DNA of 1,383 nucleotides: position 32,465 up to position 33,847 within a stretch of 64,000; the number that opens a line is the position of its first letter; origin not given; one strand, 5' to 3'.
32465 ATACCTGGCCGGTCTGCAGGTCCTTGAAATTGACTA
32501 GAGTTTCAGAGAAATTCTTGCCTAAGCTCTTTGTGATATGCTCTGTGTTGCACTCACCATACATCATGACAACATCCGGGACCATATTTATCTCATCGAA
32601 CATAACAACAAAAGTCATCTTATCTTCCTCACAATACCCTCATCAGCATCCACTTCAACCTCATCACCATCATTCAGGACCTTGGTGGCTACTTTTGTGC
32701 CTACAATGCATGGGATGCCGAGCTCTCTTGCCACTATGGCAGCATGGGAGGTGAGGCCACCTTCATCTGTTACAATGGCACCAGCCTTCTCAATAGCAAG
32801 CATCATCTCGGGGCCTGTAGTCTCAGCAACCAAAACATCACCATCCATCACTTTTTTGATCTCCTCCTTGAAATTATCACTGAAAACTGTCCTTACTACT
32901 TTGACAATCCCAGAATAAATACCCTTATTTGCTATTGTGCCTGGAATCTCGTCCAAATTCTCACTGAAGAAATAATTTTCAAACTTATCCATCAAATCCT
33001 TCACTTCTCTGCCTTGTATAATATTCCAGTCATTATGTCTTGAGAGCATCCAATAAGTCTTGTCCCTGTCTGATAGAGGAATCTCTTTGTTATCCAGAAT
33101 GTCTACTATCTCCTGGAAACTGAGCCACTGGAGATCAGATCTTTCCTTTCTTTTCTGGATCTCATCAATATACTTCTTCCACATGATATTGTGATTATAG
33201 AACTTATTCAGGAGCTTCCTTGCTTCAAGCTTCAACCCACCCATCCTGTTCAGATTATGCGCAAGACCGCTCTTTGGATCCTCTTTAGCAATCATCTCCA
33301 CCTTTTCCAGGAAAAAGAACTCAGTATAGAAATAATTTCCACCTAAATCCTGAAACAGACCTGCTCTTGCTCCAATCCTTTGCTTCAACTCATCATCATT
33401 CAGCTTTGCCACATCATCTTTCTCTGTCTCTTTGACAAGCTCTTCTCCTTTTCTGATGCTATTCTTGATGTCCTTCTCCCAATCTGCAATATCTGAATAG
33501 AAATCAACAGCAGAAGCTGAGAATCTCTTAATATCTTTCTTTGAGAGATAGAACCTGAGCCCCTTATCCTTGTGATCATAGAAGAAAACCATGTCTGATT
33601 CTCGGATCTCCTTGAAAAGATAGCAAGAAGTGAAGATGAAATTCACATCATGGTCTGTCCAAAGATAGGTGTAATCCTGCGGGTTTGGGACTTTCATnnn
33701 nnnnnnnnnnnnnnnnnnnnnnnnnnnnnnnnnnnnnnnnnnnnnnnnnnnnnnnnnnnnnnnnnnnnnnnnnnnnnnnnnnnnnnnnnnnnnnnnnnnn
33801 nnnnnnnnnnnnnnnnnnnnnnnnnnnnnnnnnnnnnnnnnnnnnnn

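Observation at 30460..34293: Four-gene ATGA-overlapped operon: metallophosphoesterase, two paralogous orphan phosphohistidine-swivel proteins, and a membrane protein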

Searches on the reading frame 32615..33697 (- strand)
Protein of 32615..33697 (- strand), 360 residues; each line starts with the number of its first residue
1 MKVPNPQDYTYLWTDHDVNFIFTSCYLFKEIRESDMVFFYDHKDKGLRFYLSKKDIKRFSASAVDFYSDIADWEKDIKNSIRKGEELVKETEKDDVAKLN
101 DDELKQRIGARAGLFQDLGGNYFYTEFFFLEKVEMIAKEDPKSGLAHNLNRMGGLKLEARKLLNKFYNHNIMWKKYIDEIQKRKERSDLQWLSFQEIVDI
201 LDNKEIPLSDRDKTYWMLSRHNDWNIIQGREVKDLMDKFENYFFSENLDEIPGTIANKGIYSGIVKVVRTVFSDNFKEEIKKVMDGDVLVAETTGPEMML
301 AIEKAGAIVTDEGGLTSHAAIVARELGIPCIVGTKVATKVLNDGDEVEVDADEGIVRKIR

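Call 3: search_protein_families(library=pfam, proteins=[window:32615-33697:-], max_evalue=1)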
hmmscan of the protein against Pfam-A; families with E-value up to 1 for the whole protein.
window:32615-33697:- (360 aa): 2 families
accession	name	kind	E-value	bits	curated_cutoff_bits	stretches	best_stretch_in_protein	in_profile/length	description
PF00391.29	PEP-utilizers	-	2e-27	95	23.1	1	285-354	3-72/72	PEP-utilising enzyme, mobile domain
PF03802.19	CitX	-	0.057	13.6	25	1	233-304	18-87/165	Apo-citrate lyase phosphoribosyl-dephospho-CoA transferase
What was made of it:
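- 32636..32845 (-): PEP-utilizer mobile (swivel) domain of SwvA, residues 285-354. The phospho-carrier His318 codon is at 32744-32746. PF00391 E 2e-27 (call 3).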

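Call 4: search_protein_families(library=ncbifam, proteins=[window:32615-33697:-], max_evalue=1)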
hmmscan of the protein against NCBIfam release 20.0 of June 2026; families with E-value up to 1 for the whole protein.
window:32615-33697:- (360 aa): 30 families (the best 25 are shown)
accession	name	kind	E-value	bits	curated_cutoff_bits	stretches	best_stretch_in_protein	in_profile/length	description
NF005057.0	PRK06464.1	equivalog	1.4e-32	112.6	598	1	251-357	358-461/798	phosphoenolpyruvate synthase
TIGR01418.1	PEP_synth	equivalog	7.1e-31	107.3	739.75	1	251-357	354-457/784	pyruvate, water dikinase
NF006153.0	PRK08296.1-5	subfamily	1.9e-25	89.3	578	1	245-358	498-605/608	hypothetical protein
NF004978.0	PRK06354.1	subfamily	1.5e-19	69.9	462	1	257-357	483-583/590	pyruvate kinase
NF006151.0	PRK08296.1-3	equivalog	4e-19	68.6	693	1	247-357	497-601/604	hypothetical protein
NF006152.0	PRK08296.1-4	equivalog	2.6e-18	65.8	723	1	248-357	503-606/609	hypothetical protein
NF004878.0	PRK06241.1-3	subfamily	1.4e-17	63.1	945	1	248-357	785-887/891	phosphoenolpyruvate synthase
NF004531.0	PRK05878.1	equivalog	9.3e-16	57.5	456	1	253-358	356-456/534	pyruvate, phosphate dikinase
NF006150.0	PRK08296.1-2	subfamily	1.2e-15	56.8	650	1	251-357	503-603/633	hypothetical protein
NF006149.0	PRK08296.1-1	equivalog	1.4e-15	56.7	730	1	250-357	464-565/568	hypothetical protein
NF004520.0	PRK05865.1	equivalog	2.2e-15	55.6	1509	1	277-357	755-835/854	sugar epimerase family protein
NF004883.0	PRK06241.2-4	equivalog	3.4e-15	55.3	1063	1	249-359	806-913/928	phosphoenolpyruvate synthase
NF052631.1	prodigiosin_PigC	equivalog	3.5e-15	55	1300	1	270-357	794-880/883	prodigiosin ligase PigC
NF004877.0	PRK06241.1-2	subfamily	5.6e-15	54.7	866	1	184-357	700-866/869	phosphoenolpyruvate synthase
NF052632.1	undecylprod_RedH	equivalog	9.4e-15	53.6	1350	1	283-357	802-876/880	undecylprodigiosin ligase RedH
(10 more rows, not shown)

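Call 7: search_solved_structures(query=window:32615-33697:-, max_evalue=1, show_alignments=2)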
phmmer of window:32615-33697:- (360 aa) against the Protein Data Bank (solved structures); distinct sequences matched with E-value up to 1: 36.
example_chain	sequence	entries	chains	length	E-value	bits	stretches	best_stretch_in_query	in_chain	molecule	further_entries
8a8e_A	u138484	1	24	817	1.5e-23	86.8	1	226-358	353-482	Phosphoenolpyruvate synthase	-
9dae_A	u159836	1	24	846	6.3e-22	81.4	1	244-356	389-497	Phosphoenolpyruvate synthase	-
2e28_A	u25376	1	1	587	2.1e-18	69.9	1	271-356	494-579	Pyruvate kinase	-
2ols_A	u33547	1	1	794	6.9e-15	58.3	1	278-354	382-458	Phosphoenolpyruvate synthase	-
5fbs_A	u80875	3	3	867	2.5e-12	49.9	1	274-356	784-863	Phosphoenolpyruvate synthase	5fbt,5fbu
5hv2_A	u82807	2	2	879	2.5e-12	49.9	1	274-356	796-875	Phosphoenolpyruvate synthase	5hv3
5hv1_A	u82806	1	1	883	2.6e-12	49.9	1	274-356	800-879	Phosphoenolpyruvate synthase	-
3eza_A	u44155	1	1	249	1.7e-07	34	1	280-351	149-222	PHOSPHOTRANSFERASE SYSTEM, ENZYME I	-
1zym_A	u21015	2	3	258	1.8e-07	33.9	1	280-351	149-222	ENZYME I | Phosphoenolpyruvate-protein phosphotransferase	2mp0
1eza_A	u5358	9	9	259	1.8e-07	33.9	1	280-351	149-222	ENZYME I | PHOSPHOTRANSFERASE SYSTEM, ENZYME I | PROTEIN (PHOSPHOTRANSFER SYSTEM, ENZYME I)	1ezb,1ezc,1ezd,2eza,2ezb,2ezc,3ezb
3t05_A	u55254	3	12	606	8.6e-07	31.7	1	258-355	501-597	Pyruvate kinase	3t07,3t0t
2kx9_A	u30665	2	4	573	1.1e-06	31.4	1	281-351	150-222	Phosphoenolpyruvate-protein phosphotransferase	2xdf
2hwg_A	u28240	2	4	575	1.1e-06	31.3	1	281-351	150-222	Phosphoenolpyruvate-protein phosphotransferase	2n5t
2hro_A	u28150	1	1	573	4.1e-06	29.4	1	299-354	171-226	Phosphoenolpyruvate-protein phosphotransferase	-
5woy_A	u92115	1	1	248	5.2e-06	29.1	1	276-356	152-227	Phosphoenolpyruvate-protein phosphotransferase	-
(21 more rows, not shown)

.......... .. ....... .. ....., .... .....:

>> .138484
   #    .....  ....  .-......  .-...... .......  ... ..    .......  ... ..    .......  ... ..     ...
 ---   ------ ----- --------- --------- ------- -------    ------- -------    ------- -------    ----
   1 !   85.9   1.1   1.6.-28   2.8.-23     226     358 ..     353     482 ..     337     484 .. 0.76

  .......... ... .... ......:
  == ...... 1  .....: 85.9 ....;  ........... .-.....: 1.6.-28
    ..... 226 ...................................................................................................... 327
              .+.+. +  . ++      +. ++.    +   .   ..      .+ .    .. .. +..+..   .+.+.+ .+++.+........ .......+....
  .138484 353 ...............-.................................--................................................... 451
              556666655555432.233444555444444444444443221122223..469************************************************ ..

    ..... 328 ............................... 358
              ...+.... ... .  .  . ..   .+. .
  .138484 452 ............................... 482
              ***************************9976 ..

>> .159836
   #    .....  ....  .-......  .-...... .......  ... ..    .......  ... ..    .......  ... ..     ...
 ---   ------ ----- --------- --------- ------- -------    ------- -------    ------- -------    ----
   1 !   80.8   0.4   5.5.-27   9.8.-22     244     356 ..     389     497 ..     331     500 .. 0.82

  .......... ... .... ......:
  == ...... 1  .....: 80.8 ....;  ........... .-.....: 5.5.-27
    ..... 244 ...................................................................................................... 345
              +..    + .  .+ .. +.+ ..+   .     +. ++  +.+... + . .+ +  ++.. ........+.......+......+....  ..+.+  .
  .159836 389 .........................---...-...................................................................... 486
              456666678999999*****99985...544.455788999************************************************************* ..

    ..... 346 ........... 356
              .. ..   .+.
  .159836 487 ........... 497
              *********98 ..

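Call 9: find_homologous_proteins(query=window:32615-33697:-)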
Query window:32615-33697:- (360 aa): 5336 proteins with E <= 0.001 among 8000 candidates; the best 120 are listed.
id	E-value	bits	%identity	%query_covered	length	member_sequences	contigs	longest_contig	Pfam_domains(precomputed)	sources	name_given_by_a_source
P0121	4.0e-239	811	100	100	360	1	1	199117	PF00391.30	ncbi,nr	ncbi:hypothetical protein JW968_00795 [Candidatus Woesearchaeota archaeon]|nr:hypothetical protein [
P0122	9.0e-137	474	58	99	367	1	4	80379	PF00391.30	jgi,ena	-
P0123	1.9e-136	473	59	99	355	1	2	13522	PF00391.30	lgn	-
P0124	1.2e-135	470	47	99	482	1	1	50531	PF00391.30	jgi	jgi:phosphohistidine swiveling domain-containing protein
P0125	1.7e-133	463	59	99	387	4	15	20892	PF00391.30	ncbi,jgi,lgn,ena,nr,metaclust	ncbi:hypothetical protein J4434_05355 [Candidatus Woesearchaeota archaeon]|nr:hypothetical protein [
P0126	2.1e-133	463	59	99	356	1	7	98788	PF00391.30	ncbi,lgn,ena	-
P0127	5.6e-132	458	56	99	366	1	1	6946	PF00391.30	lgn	-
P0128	1.1e-131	457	59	99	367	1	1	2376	PF00391.30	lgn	-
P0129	2.4e-131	456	58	99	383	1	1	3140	PF00391.30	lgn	-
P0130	1.0e-129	451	55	99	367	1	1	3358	PF00391.30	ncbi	-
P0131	4.0e-128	446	55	100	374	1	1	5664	PF00391.30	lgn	-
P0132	3.3e-127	443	57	98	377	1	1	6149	PF00391.30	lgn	-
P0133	3.7e-127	442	56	98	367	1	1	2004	PF00391.30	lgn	-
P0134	3.7e-127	442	55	98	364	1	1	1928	PF00391.30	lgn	-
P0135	4.2e-127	442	54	99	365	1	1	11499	PF00391.30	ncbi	-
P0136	6.4e-127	442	56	99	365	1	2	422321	PF00391.30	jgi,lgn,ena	-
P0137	1.4e-126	441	55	100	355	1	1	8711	PF00391.30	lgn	-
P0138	2.1e-126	440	56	100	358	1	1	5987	PF00391.30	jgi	jgi:phosphoenolpyruvate synthase/pyruvate phosphate dikinase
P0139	4.7e-126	439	56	99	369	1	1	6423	PF00391.30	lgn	-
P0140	1.3e-125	437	55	99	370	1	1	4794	PF00391.30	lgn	-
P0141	1.5e-125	437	56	99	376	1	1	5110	PF00391.30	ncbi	-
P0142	2.5e-125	436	57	98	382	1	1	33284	PF00391.30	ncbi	ncbi:MAG: PEP-utilizing enzyme [Candidatus Woesearchaeota archaeon]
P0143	2.7e-124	433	54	98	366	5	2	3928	PF00391.30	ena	-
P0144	4.9e-123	429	53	99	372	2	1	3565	PF00391.30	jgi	jgi:phosphoenolpyruvate synthase/pyruvate phosphate dikinase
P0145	7.9e-123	428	53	99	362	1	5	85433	PF00391.30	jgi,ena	jgi:phosphohistidine swiveling domain-containing protein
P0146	6.8e-121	422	53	99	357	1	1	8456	PF00391.30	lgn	-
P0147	1.4e-120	421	54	99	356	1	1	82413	PF00391.30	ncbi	-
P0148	1.0e-119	418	51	99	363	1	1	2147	PF00391.30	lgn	-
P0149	1.9e-119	417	53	99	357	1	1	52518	PF00391.30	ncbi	-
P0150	2.8e-119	417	54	99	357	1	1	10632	PF00391.30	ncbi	-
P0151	3.4e-119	416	53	99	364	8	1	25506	PF00391.30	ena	-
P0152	3.6e-119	416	51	99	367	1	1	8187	PF00391.30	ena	-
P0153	1.4e-118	414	53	98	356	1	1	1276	PF00391.30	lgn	-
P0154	1.8e-118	414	52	97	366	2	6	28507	PF00391.30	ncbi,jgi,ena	-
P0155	2.2e-118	414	52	99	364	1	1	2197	PF00391.30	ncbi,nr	ncbi:MAG: PEP-utilizing enzyme [Candidatus Woesearchaeota archaeon]|nr:PEP-utilizing enzyme [Candida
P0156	2.9e-118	413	52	99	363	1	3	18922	PF00391.30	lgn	-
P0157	3.2e-118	413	53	99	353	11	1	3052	PF00391.30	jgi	-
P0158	6.1e-118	412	52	99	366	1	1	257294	PF00391.30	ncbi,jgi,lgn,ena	-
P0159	6.5e-118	412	51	99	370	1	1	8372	PF00391.30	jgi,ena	jgi:phosphohistidine swiveling domain-containing protein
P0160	2.0e-117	410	53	100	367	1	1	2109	PF00391.30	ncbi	-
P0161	3.2e-117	410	53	99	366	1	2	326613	PF00391.30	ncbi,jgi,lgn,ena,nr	ncbi:MAG TPA: PEP-utilizing enzyme [Candidatus Moranbacteria bacterium]|nr:PEP-utilizing enzyme [Can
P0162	7.3e-117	409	53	98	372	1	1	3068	PF00391.30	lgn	-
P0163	1.2e-116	408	53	99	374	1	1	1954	PF00391.30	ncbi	-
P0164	2.1e-116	407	51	99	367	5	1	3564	PF00391.30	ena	-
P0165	2.1e-115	404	53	98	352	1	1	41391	PF00391.30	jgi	jgi:phosphohistidine swiveling domain-containing protein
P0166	1.7e-114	401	52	99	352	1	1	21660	PF00391.30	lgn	-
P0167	3.1e-114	400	51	98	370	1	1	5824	PF00391.30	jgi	-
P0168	9.6e-114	398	52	100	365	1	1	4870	PF00391.30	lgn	-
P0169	3.1e-113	397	51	99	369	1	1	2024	PF00391.30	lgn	-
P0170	4.3e-113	396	49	99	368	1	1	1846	PF00391.30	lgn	-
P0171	2.9e-112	393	51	99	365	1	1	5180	PF00391.30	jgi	jgi:phosphohistidine swiveling domain-containing protein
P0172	1.3e-111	391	52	100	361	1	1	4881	PF00391.30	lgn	-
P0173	5.1e-111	389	50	99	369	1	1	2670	PF00391.30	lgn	-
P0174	1.5e-110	388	50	100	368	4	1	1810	PF00391.30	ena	-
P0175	9.7e-110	385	49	98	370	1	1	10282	PF00391.30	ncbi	-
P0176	1.6e-109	384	52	99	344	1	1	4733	PF00391.30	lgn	-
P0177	4.3e-109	383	49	99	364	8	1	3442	PF00391.30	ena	-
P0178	4.4e-109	383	49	99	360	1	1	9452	PF00391.30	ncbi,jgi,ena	-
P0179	7.4e-108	379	49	94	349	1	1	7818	PF00391.30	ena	-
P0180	1.6e-106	375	51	99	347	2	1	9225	PF00391.30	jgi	jgi:phosphohistidine swiveling domain-containing protein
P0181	5.2e-106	373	49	99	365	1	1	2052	PF00391.30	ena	-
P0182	1.2e-104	368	48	100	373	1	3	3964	PF00391.30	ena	-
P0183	2.6e-101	357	45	99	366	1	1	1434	PF00391.30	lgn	-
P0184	3.1e-97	344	48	99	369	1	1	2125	PF00391.30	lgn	-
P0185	1.1e-90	322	43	99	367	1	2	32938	PF00391.30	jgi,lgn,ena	-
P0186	2.2e-89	318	58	69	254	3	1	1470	PF00391.30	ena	-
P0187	1.8e-86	309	47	99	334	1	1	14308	PF00391.30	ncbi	-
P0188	5.1e-85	304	56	73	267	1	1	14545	PF00391.30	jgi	jgi:phosphohistidine swiveling domain-containing protein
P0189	1.1e-83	299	62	58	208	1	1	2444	PF00391.30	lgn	-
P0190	2.1e-83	299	53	73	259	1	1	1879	PF00391.30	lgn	-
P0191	1.2e-75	273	39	99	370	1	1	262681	PF00391.30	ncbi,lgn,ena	-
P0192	6.9e-75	271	53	69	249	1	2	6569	PF00391.30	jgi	jgi:phosphoenolpyruvate synthase/pyruvate phosphate dikinase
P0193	5.0e-71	258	39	98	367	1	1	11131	PF00391.30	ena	-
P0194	7.1e-71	257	53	63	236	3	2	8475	PF00391.30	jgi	-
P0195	2.2e-66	243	53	58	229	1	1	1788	PF00391.30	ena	-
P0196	7.6e-66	241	39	100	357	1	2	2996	PF00391.30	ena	-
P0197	3.2e-65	239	37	99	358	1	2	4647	PF00391.30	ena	-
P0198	2.4e-63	233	36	100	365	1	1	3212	PF00391.30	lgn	-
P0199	7.1e-62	228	40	99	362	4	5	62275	PF00391.30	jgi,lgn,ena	-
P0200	1.3e-61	227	36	100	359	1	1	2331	PF00391.30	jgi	-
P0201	3.7e-60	222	37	99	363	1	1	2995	PF00391.30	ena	-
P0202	1.9e-59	220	36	100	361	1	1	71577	PF00391.30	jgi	jgi:phosphoenolpyruvate synthase/pyruvate phosphate dikinase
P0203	5.8e-59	218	35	100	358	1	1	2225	PF00391.30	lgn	-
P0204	1.7e-58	217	36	99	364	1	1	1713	PF00391.30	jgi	jgi:phosphohistidine swiveling domain-containing protein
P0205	7.0e-58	215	37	91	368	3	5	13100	PF00391.30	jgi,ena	-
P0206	2.0e-57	213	36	98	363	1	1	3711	PF00391.30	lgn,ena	-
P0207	1.0e-56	211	41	51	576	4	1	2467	PF00391.30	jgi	jgi:phosphohistidine swiveling domain-containing protein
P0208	1.2e-56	210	37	99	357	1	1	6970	PF00391.30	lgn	-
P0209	2.4e-56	210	37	100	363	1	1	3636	PF00391.30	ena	-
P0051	3.8e-56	209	52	33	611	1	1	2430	PF00391.30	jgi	jgi:phosphoenolpyruvate synthase/pyruvate phosphate dikinase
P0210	6.3e-56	208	35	98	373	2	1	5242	PF00391.30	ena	-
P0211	1.3e-55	207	37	99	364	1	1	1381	PF00391.30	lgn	-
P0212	1.1e-54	204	37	100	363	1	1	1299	PF00391.30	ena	-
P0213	1.5e-54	204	35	99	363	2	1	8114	PF00391.30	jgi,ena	-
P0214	2.0e-54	203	34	99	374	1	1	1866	PF00391.30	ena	-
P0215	3.1e-54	203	35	94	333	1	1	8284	PF00391.30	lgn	-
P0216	3.1e-54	203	34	100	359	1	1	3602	PF00391.30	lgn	-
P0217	3.3e-54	203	34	99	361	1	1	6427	PF00391.30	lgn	-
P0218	7.5e-53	198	35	99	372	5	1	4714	PF00391.30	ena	-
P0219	1.6e-52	197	35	99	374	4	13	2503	PF00391.30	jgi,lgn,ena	-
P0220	2.0e-52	197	36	99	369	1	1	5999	PF00391.30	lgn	-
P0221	1.7e-51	194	45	68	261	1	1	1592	PF00391.30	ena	-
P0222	9.1e-51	191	32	76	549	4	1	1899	PF00391.30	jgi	jgi:phosphohistidine swiveling domain-containing protein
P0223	1.3e-50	191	35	90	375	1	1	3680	PF00391.30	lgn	-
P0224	2.8e-50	190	32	100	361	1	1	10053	PF00391.30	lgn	-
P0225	1.2e-49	187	32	98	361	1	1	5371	PF00391.30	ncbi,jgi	jgi:phosphohistidine swiveling domain-containing protein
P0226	1.2e-47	181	32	98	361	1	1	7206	PF00391.30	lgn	-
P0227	2.4e-46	177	35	81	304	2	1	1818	PF00391.30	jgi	-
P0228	2.5e-45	173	35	64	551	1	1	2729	PF00391.30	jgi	jgi:phosphoenolpyruvate synthase/pyruvate phosphate dikinase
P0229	2.7e-45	173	35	98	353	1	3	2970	PF00391.30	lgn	-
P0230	1.5e-44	171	34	89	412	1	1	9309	PF00391.30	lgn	-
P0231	1.6e-44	171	56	31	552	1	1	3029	PF00391.30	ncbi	-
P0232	1.7e-44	171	45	66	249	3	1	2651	PF00391.30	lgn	-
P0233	2.0e-44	170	33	98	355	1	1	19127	PF00391.30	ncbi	-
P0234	5.0e-44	169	38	75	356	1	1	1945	PF00391.30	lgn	-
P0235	3.5e-43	166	40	63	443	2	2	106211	PF00391.30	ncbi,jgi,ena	-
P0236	4.1e-43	166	51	30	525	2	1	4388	PF00391.30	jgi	jgi:phosphohistidine swiveling domain-containing protein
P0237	1.9e-41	161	38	66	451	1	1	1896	PF00391.30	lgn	-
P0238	2.2e-41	160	46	57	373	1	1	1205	PF00391.30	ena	-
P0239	3.1e-41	160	49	42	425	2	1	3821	PF00391.30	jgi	-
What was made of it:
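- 32615..33697 (-): SwvA, 360 aa: the short substrate-binding/swivel ('H-type') dikinase subunit. It has a reduced RIF-binding-like N-domain that lacks about 90-140 residues present in SwvB, and a C-terminal phosphohistidine swivel domain. Full-length homologues of 45-60% identity are numerous in DPANN and CPR (call 9).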

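Call 11: search_protein_families(library=pfam, proteins=[P0124, P0207], max_evalue=0.01)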
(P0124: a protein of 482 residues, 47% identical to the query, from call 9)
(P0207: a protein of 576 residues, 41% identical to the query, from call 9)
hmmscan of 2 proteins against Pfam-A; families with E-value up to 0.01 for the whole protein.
P0124 (482 aa): 3 families
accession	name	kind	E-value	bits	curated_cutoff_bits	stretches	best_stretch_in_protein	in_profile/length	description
PF00391.29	PEP-utilizers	-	6.1e-52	173.6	23.1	2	37-107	2-72/72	PEP-utilising enzyme, mobile domain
PF22973.2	GWD1_pHisD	-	0.00035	20.6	27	0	7-54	17-63/115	Alpha-glucan water dikinase, phosphohistidine-like domain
PF02350.25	Epimerase_2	-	0.0027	17.1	30.6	0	34-84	237-282/347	UDP-N-acetylglucosamine 2-epimerase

P0207 (576 aa): 2 families
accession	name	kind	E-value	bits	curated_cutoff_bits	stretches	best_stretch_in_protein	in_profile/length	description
PF00391.29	PEP-utilizers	-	1.2e-49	166.2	23.1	2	136-206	2-72/72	PEP-utilising enzyme, mobile domain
PF02350.25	Epimerase_2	-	0.00016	21.1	30.6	1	139-188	242-290/347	UDP-N-acetylglucosamine 2-epimerase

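Call 18: find_encoding_contigs(protein=P0161, flank=6000, max_places=3)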
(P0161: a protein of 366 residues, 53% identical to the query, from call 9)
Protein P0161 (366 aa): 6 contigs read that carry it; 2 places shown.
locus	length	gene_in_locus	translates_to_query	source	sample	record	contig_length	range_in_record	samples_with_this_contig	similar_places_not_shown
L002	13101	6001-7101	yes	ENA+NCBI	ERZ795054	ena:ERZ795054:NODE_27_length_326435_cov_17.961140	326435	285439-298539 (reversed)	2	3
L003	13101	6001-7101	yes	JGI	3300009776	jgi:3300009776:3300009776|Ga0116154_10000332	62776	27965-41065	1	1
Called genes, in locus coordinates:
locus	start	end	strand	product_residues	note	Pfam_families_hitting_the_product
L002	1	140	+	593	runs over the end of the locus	PF00009:GTP_EFTU, PF01926:MMR_HSR1 (faint), PF00071:Ras (weak), PF03144:GTP_EFTU_D2, PF00679:EFG_C, PF06421:LepA_C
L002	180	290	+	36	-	-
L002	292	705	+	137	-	PF04977:DivIC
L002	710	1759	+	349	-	PF13145:Rotamase_2, PF00639:Rotamase, PF13616:Rotamase_3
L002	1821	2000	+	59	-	PF12797:Fer4_2 (weak), PF00037:Fer4, PF12837:Fer4_6 (weak), PF14697:Fer4_21 (weak), PF13370:Fer4_13, PF13459:Fer4_15 (weak)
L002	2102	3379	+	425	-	PF00089:Trypsin, PF13365:Trypsin_2, PF13180:PDZ_2, PF00595:PDZ (faint), PF17820:PDZ_6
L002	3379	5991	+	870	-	PF02861:Clp_N, PF23569:NBD_SMAX1, PF00004:AAA, PF17871:AAA_lid_9, PF00004:AAA, PF07724:AAA_2, PF07728:AAA_5, PF10431:ClpB_D2-small, +8 more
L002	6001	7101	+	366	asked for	PF00391:PEP-utilizers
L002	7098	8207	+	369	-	PF00391:PEP-utilizers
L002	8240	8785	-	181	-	PF01451:LMWPc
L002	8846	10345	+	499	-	PF00391:PEP-utilizers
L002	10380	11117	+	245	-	PF18900:DUF5656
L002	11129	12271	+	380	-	PF13365:Trypsin_2, PF13180:PDZ_2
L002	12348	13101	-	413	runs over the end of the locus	PF12704:MacB_PCD, PF02687:FtsX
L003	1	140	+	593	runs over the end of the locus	PF00009:GTP_EFTU, PF01926:MMR_HSR1 (faint), PF00071:Ras (weak), PF03144:GTP_EFTU_D2, PF00679:EFG_C, PF06421:LepA_C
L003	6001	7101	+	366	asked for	PF00391:PEP-utilizers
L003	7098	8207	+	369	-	PF00391:PEP-utilizers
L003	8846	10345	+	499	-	PF00391:PEP-utilizers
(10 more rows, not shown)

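Call 19: find_encoding_contigs(protein=P0121, flank=10000, max_places=2)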
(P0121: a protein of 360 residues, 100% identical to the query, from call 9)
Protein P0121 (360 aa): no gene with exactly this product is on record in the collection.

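Call 22: predict_structure(alignment_id=A2)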
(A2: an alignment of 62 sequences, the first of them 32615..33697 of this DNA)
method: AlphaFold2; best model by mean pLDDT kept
length: 360 residues; sequences in the alignment: 62
mean_pLDDT: 94.6   pTM: 0.90
mean pLDDT of the five models: 94.6, 94.3, 94.2, 93.7, 93.5
residues with pLDDT >= 90: 318; 70-90: 41; 50-70: 1; < 50: 0
segments of 3 or more residues with pLDDT < 50: none
pLDDT, mean of each block of 10 residues (from residue 1): 94 93 95 97 96 97 94 97 97 97 98 97 93 90 87 93 93 97 98 98 98 98 96 97 86 96 97 90 97 90 97 85 93 94 97 95
secondary structure, 60 per line:
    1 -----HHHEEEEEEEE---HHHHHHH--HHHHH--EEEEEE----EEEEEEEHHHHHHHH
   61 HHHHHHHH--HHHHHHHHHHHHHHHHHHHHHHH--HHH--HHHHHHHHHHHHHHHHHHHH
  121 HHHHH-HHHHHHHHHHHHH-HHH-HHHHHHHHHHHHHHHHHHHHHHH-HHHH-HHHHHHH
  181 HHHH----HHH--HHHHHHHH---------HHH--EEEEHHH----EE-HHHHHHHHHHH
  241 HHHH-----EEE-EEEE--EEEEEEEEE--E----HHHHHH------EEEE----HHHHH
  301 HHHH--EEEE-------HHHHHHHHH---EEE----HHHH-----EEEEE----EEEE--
elements in order: E9-16 H20-26 H29-33 E36-41 E46-52 H53-68 H71-93 H101-125 H127-139 H145-167 H169-172 H174-184 H194-201 E216-219 H230-244 E250-252 E254-257 E260-268 H276-281 E288-291 H296-304 E307-310 H318-326 E330-332 H337-340 E346-350 E355-358
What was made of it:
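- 32615..33697 (-): AF2 model pLDDT 94.6 (call 22).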

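Call 26: find_encoding_contigs(protein=P0136, flank=7000, max_places=2)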
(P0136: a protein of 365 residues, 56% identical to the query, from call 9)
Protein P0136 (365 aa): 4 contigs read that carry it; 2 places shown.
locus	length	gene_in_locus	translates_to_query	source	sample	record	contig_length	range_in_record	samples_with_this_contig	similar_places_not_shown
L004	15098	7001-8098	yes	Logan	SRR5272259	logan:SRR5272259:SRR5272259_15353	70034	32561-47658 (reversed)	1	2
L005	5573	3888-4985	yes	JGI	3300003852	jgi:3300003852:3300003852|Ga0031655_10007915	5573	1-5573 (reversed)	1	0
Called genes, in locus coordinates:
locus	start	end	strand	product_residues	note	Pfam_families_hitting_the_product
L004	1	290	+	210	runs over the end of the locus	PF02308:MgtC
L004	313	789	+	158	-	PF01988:VIT1 (weak)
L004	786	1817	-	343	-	PF02005:TRM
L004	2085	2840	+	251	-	-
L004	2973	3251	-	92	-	PF00736:EF1_GNE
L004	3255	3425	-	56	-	PF07754:Ribosomal_aS21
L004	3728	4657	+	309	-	PF00800:PDT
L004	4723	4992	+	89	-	-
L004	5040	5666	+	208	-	PF01451:LMWPc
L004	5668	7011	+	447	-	PF00391:PEP-utilizers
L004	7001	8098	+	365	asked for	PF00391:PEP-utilizers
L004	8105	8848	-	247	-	PF01978:TrmB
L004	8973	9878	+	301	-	-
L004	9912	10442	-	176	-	-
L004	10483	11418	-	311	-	PF00512:HisKA (weak), PF02518:HATPase_c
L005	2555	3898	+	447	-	PF00391:PEP-utilizers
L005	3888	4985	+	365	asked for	PF00391:PEP-utilizers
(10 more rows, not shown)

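Call 29: search_protein_families(library=padloc, proteins=[window:32615-33697:-], max_evalue=0.1)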
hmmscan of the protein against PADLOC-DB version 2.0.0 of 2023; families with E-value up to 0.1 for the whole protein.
window:32615-33697:- (360 aa): 0 families
